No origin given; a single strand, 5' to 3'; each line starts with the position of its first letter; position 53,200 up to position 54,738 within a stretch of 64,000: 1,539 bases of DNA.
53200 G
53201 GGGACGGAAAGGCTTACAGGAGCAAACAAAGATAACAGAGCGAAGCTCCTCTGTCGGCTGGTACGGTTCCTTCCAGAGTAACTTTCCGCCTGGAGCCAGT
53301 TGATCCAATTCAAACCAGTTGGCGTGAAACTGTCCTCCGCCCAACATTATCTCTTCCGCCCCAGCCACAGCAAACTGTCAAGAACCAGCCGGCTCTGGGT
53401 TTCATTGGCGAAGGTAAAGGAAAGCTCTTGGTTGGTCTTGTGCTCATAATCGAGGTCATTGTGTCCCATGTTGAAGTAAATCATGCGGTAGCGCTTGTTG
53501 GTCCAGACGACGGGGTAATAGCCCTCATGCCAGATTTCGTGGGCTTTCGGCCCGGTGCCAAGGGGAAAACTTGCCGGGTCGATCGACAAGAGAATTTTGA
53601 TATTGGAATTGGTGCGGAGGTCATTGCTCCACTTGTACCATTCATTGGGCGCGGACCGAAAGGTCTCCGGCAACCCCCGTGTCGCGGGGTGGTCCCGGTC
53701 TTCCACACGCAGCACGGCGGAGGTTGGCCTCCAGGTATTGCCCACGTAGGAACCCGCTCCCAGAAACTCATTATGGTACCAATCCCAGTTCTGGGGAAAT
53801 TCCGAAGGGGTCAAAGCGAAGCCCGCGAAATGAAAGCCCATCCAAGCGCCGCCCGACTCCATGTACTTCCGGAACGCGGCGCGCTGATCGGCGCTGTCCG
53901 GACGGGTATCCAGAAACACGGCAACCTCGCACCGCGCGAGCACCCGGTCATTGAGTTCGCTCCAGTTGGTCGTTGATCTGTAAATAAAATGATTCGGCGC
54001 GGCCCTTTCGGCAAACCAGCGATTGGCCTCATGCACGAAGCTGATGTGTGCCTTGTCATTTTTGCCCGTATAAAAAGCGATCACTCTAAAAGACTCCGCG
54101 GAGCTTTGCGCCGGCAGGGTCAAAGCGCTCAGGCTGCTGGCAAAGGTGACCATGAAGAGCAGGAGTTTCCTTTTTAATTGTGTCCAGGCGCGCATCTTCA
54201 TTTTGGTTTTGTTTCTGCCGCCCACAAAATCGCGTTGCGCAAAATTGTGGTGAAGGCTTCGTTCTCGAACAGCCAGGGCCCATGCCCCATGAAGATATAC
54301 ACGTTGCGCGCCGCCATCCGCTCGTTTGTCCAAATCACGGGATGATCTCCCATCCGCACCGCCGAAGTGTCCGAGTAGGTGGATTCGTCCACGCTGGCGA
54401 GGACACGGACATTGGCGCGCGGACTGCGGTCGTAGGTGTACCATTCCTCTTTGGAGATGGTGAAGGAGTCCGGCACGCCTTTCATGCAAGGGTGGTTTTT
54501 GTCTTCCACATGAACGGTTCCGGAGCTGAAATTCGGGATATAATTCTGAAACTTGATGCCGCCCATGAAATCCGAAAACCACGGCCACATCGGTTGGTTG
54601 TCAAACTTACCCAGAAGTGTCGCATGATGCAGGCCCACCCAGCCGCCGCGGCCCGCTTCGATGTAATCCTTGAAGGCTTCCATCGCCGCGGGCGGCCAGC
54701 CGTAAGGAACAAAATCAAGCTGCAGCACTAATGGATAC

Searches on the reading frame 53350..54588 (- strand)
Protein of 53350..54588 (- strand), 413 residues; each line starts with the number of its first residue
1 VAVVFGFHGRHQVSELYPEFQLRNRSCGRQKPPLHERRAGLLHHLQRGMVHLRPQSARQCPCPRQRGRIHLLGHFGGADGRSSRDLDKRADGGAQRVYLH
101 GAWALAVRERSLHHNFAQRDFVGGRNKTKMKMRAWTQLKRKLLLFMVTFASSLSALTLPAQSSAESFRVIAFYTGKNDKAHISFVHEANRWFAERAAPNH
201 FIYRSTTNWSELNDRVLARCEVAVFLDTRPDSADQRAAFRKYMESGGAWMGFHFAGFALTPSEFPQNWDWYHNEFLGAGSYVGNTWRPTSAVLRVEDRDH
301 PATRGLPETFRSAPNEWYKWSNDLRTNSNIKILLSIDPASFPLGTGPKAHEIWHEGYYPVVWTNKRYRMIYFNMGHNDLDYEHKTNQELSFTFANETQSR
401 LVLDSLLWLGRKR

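Call 88: search_protein_families(library=pfam, proteins=[window:53350-54588:-], max_evalue=0.001)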
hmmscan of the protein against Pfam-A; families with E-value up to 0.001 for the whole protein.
window:53350-54588:- (413 aa): 1 family
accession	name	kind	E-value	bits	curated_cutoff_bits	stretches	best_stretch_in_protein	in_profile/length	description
PF06283.17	ThuA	-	3.6e-32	112.7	33.4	1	172-388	4-200/209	Trehalose utilisation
